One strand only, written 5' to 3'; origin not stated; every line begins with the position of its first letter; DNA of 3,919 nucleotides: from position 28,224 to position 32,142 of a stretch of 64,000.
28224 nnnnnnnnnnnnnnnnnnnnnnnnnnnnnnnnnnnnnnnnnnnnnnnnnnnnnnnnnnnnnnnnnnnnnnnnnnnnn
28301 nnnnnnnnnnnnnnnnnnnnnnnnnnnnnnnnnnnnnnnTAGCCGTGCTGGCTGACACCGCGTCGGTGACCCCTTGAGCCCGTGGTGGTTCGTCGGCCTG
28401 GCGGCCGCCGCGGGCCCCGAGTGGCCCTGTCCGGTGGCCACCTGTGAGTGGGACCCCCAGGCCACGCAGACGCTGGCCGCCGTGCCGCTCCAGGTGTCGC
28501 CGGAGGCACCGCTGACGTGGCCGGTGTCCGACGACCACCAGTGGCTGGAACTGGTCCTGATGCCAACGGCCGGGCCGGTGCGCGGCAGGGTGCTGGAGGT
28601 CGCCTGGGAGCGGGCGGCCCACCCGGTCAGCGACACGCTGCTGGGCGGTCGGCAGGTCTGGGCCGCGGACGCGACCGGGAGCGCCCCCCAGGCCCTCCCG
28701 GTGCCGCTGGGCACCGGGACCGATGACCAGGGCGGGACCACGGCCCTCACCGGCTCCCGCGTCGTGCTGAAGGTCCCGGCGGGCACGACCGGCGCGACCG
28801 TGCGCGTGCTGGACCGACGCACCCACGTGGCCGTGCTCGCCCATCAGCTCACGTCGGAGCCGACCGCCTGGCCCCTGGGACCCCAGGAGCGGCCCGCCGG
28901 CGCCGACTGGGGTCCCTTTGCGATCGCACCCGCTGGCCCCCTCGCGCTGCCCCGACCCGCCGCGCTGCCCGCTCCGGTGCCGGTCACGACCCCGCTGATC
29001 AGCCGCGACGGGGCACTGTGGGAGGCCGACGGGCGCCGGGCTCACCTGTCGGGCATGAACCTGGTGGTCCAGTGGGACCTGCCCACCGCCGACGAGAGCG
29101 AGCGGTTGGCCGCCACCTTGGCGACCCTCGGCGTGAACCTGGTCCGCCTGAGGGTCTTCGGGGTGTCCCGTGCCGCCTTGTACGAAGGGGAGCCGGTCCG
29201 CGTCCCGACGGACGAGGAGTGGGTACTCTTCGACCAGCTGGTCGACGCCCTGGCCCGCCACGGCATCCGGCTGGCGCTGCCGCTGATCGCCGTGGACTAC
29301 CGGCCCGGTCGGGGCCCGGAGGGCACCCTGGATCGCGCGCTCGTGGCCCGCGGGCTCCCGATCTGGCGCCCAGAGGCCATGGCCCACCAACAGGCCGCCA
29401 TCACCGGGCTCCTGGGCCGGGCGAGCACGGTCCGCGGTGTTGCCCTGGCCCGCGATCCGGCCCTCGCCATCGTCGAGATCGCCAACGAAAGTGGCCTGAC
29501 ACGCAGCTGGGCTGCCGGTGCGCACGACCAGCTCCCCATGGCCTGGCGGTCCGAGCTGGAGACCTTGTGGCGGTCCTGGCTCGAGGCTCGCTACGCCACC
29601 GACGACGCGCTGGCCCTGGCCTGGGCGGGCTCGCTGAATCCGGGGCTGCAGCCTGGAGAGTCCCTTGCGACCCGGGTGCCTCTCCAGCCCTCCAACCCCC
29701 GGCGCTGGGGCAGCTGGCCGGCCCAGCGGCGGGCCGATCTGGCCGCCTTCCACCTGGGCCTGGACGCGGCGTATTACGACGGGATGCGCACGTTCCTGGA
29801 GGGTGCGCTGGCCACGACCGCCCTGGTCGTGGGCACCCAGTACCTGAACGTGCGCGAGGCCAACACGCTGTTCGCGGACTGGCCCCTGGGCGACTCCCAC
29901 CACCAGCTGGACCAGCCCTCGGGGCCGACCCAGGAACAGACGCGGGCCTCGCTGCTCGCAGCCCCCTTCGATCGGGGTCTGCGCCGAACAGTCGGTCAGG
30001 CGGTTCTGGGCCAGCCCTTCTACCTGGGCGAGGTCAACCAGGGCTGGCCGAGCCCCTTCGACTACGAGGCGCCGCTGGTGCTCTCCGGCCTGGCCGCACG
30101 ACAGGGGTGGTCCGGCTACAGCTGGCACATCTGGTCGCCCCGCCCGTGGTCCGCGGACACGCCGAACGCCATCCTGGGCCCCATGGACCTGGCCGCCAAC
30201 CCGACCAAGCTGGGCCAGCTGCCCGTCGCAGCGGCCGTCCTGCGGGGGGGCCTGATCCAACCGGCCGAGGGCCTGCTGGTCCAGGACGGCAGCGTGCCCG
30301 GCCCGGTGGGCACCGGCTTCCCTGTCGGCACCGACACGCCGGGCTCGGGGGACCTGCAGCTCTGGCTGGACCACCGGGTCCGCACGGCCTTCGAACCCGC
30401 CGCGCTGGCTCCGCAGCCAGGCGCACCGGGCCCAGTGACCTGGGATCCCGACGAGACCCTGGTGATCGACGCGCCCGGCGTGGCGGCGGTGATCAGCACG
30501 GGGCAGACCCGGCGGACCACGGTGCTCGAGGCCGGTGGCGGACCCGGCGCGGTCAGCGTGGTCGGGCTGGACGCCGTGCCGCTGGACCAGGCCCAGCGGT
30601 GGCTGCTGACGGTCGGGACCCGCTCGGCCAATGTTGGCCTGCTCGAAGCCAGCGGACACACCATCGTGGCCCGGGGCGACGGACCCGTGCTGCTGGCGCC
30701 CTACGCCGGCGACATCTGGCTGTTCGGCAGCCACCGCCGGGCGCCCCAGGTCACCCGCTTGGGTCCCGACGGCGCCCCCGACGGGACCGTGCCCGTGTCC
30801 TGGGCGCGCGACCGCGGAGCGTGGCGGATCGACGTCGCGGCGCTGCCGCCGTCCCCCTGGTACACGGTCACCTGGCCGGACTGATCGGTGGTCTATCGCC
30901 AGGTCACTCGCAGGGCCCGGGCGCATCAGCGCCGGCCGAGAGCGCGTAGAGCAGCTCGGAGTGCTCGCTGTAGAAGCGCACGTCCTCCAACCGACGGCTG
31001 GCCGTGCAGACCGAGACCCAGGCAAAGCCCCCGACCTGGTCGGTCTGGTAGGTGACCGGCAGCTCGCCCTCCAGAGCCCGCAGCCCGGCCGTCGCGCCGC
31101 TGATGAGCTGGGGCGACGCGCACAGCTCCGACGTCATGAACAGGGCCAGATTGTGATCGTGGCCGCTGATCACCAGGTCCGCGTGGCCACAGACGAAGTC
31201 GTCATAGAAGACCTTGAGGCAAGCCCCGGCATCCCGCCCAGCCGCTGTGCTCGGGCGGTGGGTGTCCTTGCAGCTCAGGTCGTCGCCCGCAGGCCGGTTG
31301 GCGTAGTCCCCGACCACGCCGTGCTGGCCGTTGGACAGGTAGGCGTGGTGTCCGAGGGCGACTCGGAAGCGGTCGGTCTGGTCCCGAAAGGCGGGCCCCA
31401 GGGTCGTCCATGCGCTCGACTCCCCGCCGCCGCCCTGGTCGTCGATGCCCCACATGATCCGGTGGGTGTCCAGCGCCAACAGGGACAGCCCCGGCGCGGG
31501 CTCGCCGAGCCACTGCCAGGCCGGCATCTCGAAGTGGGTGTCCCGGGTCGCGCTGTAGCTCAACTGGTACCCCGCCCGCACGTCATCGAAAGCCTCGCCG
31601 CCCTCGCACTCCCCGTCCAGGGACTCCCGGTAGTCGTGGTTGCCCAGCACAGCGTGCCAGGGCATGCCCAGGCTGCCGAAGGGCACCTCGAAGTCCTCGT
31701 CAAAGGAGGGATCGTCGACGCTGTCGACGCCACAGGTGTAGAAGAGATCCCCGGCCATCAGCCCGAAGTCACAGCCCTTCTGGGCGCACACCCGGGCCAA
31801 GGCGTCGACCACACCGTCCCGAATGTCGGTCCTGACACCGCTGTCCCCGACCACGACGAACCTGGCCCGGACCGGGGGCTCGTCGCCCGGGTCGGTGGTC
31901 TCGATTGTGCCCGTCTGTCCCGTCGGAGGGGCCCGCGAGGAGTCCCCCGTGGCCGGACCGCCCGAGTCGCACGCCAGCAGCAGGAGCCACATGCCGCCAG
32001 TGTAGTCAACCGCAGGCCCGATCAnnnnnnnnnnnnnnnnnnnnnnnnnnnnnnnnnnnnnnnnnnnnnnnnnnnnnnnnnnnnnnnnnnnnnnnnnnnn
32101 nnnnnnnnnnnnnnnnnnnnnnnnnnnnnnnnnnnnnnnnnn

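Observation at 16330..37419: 21-kb locus combining GT-C transferase, three Thr-type sulfatase-fold proteins, GH-A hydrolase, phosphoesterase, true sulfatase and MBOAT/SGNH pair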

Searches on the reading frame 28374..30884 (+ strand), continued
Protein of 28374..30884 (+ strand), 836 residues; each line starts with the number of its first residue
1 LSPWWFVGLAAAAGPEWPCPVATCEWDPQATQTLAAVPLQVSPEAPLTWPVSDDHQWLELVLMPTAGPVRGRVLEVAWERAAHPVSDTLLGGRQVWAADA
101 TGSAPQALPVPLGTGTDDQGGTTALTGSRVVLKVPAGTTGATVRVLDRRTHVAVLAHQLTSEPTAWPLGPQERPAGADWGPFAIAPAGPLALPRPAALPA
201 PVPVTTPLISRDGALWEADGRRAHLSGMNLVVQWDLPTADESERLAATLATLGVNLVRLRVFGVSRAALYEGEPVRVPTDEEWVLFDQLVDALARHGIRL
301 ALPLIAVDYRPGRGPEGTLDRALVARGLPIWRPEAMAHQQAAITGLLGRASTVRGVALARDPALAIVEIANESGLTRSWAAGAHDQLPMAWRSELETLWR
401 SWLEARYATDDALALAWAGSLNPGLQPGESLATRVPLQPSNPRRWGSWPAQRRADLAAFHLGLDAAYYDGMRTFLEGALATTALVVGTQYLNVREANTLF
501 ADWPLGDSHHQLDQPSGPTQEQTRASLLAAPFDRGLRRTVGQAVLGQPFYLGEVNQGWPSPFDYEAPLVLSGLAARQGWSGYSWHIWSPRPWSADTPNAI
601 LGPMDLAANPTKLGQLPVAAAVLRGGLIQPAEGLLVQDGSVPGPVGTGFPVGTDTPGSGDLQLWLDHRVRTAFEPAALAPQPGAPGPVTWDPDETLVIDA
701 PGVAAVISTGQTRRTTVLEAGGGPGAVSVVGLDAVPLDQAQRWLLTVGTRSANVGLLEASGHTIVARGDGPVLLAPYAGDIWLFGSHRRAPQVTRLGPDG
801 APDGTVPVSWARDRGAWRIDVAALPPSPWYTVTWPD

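Call 74: search_protein_families(library=pfam, alignment_id=A9, max_evalue=0.01)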
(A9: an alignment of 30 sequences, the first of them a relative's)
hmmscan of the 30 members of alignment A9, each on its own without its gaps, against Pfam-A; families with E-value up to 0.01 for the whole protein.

A. member 1, P0001 (836 aa): 0 families

B. families by the number of members that match (of 30 scanned): 5 families
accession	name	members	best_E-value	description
PF00150.24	Cellulase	14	9.4e-07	Cellulase (glycosyl hydrolase family 5)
PF02449.21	Glyco_hydro_42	4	5e-06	Beta-galactosidase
PF05036.18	SPOR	1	0.00021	SPOR domain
PF12319.13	TryThrA_C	1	0.0085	Tryptophan-Threonine-rich plasmodium antigen C terminal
PF11590.13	DNAPolymera_Pol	1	0.0091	DNA polymerase catalytic subunit Pol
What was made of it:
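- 28374..30884 (+): G6, 836 aa, a secreted GH-A-clan-like glycoside hydrolase. The putative acid/base N371-E372 is at 29484-29489 and the putative nucleophile E553 at 30030-30032. 14 of 30 members weakly match GH5 and 4 of 30 match GH42 (call 74).
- On Clan GH-A glycoside hydrolases (GH5/GH42-like): 14 of 30 relatives weakly match PF00150 (call 74).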

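Call 97: find_encoding_contigs(protein=P0048, flank=10000, max_places=3)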
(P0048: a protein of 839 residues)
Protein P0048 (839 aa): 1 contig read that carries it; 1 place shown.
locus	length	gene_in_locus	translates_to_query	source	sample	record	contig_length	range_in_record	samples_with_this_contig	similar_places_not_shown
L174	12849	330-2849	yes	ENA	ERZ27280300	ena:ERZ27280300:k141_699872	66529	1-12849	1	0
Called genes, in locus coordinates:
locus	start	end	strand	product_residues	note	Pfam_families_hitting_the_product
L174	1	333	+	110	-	?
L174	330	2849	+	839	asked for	-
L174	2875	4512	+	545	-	-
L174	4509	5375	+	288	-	-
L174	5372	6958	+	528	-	-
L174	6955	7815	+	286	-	-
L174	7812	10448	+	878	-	PF13231:PMT_2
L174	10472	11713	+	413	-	PF01839:FG-GAP (faint), PF13517:FG-GAP_3 (weak)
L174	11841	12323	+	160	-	PF08327:AHSA1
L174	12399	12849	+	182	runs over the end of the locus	PF00440:TetR_N, PF21943:TetR_C_46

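Call 99: find_encoding_contigs(protein=P0051, flank=10000, max_places=3)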
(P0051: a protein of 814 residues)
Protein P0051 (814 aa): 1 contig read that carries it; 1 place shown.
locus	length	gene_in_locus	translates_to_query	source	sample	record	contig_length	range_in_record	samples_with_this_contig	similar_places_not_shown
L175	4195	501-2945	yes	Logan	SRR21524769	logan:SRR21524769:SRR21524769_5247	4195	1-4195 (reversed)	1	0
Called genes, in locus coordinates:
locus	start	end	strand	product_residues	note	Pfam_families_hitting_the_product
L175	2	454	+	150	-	?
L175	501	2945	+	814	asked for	-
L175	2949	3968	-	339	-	PF00266:Aminotran_5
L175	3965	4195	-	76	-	?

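Call 101: find_encoding_contigs(protein=P0033, flank=10000, max_places=4)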
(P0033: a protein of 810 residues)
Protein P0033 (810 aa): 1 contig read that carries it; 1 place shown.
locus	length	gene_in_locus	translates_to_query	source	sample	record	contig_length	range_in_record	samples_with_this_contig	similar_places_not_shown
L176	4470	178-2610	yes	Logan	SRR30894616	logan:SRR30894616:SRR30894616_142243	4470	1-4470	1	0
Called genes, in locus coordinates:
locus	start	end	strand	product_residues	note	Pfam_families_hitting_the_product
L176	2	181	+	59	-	?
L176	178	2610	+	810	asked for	-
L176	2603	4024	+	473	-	-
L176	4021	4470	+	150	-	?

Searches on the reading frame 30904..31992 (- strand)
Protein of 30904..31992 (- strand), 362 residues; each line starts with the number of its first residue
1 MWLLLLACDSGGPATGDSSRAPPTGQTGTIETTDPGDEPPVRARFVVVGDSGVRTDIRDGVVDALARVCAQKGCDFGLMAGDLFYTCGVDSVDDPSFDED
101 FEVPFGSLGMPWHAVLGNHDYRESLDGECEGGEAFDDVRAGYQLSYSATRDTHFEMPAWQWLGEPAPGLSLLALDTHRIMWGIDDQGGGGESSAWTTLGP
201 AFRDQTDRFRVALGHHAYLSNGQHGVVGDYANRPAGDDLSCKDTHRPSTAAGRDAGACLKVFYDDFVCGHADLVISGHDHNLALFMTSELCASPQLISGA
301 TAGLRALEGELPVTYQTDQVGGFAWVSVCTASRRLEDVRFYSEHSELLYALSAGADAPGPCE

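Call 7: search_protein_families(library=pfam, proteins=[window:30904-31992:-], max_evalue=0.01)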
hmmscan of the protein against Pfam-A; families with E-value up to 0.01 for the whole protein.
window:30904-31992:- (362 aa): 1 family
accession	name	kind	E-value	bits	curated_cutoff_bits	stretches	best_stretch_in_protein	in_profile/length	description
PF00149.33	Metallophos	-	2.8e-07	31.6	21.5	1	44-281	2-190/191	Calcineurin-like phosphoesterase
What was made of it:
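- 30904..31992 (-): G7, 362 aa, a lipoprotein metallophosphoesterase that resembles purple acid phosphatases. The GD, GDxxY, GNHD and GHDH motifs are all present. An accessory member. Pfam Metallophos 31.6 bits (call 7).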

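Call 16: search_protein_families(library=ncbifam, proteins=[window:30904-31992:-], max_evalue=0.01)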
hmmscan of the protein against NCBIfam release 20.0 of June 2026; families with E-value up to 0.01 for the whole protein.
window:30904-31992:- (362 aa): 0 families

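Call 64: search_solved_structures(query=window:30904-31992:-, max_evalue=1)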
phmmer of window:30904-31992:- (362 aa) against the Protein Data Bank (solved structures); distinct sequences matched with E-value up to 1: 6.
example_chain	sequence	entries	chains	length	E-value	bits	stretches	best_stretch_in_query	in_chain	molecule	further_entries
7ov8_A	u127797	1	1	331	8.9e-09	38.5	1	35-126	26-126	Tartrate-resistant acid phosphatase type 5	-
1war_A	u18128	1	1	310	1.1e-08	38.2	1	44-126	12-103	HUMAN PURPLE ACID PHOSPHATASE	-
2bq8_X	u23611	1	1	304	1.1e-08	38.1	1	44-126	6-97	TARTRATE-RESISTANT ACID PHOSPHATASE TYPE 5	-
1ute_A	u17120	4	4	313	3.4e-08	36.6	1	43-126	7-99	PROTEIN (II PURPLE ACID PHOSPHATASE) | Tartrate-resistant acid phosphatase type 5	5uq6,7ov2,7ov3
1qfc_A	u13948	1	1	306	1.5e-07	34.5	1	41-126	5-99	PROTEIN (PURPLE ACID PHOSPHATASE)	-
1qhw_A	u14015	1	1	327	1.6e-07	34.4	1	41-126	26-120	PROTEIN (PURPLE ACID PHOSPHATASE)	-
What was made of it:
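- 30904..31992 (-): PDB purple acid phosphatases at E about 1e-8 (call 64).
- On Calcineurin-like metallophosphoesterases / purple acid phosphatases: PDB purple acid phosphatases match at E about 1e-8 (call 64).
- G7 is like purple acid phosphatases (call 64).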
